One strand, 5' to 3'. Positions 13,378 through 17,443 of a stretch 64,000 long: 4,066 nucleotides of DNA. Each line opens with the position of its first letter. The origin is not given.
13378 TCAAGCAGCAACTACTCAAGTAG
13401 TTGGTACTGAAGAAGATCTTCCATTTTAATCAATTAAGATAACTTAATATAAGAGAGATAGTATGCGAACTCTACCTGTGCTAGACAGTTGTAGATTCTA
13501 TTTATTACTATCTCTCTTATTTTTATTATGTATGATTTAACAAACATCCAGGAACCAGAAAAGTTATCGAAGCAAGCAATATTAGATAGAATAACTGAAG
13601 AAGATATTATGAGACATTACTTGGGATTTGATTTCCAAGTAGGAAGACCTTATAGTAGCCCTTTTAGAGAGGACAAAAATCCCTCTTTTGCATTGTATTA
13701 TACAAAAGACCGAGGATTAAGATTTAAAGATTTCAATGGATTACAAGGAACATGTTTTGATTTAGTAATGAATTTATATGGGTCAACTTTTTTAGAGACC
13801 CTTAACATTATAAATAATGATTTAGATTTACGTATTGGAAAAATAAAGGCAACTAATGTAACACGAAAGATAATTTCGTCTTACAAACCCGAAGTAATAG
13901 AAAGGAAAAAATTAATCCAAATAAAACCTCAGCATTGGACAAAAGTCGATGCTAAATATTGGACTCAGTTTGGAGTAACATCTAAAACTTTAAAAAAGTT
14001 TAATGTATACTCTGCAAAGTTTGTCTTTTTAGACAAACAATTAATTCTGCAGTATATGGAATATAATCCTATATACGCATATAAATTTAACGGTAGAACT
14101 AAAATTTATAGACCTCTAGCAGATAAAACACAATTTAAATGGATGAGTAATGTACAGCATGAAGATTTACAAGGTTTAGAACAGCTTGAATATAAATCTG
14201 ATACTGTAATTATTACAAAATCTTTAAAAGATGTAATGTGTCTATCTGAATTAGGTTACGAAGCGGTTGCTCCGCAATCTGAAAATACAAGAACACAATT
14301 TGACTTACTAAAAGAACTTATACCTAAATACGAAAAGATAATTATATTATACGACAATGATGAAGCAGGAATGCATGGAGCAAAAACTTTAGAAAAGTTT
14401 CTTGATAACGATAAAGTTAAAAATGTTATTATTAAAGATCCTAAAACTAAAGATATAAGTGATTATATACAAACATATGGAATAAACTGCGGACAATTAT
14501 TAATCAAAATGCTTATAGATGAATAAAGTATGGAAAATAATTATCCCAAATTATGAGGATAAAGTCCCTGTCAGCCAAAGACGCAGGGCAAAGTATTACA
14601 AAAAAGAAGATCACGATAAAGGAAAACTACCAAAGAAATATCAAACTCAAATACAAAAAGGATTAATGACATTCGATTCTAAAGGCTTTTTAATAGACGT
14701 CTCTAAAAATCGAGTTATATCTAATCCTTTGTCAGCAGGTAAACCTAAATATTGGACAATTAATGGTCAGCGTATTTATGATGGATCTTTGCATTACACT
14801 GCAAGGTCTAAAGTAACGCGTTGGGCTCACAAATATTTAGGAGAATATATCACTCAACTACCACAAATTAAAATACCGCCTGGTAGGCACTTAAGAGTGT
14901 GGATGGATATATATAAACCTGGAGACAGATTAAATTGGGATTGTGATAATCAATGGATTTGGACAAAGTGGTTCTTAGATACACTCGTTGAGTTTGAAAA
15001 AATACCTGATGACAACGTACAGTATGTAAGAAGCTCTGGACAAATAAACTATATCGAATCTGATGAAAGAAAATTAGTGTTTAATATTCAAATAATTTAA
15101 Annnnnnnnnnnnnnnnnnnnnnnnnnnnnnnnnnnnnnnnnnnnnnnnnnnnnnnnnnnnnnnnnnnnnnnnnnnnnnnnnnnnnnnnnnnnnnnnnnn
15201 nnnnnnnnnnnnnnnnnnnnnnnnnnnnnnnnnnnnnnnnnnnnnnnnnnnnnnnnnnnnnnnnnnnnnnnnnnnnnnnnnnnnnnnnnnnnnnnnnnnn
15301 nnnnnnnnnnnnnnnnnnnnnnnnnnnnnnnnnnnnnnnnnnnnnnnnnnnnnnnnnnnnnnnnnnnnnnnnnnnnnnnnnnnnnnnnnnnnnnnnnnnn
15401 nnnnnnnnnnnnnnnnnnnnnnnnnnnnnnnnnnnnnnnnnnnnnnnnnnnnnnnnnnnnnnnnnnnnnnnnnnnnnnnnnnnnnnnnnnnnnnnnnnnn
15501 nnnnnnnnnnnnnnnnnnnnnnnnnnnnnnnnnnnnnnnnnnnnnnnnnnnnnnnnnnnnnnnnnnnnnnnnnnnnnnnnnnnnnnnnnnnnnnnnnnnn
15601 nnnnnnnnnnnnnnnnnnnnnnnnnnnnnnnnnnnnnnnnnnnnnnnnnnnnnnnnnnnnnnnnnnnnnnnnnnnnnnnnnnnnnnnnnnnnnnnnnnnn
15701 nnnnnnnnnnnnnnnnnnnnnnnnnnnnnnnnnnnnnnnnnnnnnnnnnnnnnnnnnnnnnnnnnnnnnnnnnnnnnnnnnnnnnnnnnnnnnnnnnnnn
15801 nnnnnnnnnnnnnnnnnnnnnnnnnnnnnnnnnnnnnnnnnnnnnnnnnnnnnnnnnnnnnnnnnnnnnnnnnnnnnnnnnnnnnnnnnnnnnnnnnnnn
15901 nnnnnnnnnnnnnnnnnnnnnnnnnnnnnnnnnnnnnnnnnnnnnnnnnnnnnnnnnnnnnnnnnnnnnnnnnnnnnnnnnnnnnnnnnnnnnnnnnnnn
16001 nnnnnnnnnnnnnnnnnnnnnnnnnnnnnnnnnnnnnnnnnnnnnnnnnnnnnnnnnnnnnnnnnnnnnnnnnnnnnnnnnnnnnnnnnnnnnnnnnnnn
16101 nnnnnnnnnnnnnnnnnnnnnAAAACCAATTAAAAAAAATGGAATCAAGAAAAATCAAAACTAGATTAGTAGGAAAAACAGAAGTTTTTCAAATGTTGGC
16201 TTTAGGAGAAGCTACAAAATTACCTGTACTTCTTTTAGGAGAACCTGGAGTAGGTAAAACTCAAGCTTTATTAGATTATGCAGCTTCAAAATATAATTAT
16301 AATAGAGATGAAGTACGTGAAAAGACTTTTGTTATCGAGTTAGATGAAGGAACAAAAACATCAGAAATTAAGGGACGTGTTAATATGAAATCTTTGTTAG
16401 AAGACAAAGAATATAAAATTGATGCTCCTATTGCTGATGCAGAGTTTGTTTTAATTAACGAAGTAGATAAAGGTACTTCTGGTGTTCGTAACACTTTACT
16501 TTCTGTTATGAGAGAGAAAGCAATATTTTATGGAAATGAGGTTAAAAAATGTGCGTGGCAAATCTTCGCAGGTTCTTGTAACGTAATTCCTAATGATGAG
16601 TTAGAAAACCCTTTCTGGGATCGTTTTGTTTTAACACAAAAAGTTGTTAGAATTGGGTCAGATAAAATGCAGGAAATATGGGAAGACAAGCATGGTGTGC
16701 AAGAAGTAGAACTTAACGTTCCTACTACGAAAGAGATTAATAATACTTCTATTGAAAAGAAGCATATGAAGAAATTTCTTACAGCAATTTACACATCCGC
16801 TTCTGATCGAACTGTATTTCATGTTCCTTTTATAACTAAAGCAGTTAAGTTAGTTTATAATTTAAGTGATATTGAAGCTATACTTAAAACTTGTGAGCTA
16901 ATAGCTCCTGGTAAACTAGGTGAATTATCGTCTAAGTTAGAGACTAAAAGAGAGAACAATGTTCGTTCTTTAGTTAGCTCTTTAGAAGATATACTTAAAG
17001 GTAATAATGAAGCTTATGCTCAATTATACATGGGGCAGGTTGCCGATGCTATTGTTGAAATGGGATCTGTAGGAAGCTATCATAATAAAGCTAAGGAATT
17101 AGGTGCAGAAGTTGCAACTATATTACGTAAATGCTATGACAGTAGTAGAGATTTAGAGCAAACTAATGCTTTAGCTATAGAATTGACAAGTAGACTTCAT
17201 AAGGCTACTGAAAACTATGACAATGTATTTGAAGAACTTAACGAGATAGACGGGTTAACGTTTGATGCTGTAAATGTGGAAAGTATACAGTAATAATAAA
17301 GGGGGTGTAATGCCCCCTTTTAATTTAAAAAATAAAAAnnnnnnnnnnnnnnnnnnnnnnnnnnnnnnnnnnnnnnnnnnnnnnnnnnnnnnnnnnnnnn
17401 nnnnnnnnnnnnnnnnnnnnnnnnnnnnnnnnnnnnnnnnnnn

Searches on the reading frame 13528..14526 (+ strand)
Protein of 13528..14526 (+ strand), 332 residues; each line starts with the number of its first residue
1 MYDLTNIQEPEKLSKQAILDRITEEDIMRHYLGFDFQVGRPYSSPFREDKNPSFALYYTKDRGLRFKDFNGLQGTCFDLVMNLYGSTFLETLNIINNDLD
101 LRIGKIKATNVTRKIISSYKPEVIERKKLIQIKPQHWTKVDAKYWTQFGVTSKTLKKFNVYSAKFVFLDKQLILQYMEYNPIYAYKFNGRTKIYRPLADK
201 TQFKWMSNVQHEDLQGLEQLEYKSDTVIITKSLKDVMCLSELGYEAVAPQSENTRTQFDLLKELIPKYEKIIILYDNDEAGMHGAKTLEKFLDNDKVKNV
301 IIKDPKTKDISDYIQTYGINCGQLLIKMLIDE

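Call 11: search_protein_families(library=phrogs, proteins=[window:13528-14526:+], max_evalue=0.00001)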
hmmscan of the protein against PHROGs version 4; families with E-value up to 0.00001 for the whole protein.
window:13528-14526:+ (332 aa): 5 families
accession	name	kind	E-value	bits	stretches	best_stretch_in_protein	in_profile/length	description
phrog_12622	-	DNA, RNA and nucleotide metabolism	5.4e-47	161.7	1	13-293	26-323/415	DNA primase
phrog_47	-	DNA, RNA and nucleotide metabolism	3e-17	63.4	1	21-318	25-326/947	DNA primase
phrog_239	-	DNA, RNA and nucleotide metabolism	1.2e-15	58.5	1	125-316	104-298/801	DNA primase/helicase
phrog_6444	-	DNA, RNA and nucleotide metabolism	1.5e-08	34.9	0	223-318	258-355/577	DNA primase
phrog_849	-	DNA, RNA and nucleotide metabolism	6.7e-08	32.9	1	182-316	187-330/435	DNA primase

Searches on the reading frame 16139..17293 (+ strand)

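Call 11: search_protein_families(library=phrogs, proteins=[window:16139-17293:+], max_evalue=0.00001)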
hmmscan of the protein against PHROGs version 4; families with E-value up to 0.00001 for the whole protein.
window:16139-17293:+ (384 aa): 4 families
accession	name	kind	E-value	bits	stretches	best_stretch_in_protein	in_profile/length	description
phrog_19600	-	other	6.8e-16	59.1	1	13-202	67-251/447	ATPase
phrog_26492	-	other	1.8e-09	37.6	1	10-158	32-175/618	ATPase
phrog_20895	-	other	4e-08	33.2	1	9-180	36-206/586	ATPase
phrog_16448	-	other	1e-06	28.4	1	6-171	429-593/680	ATPase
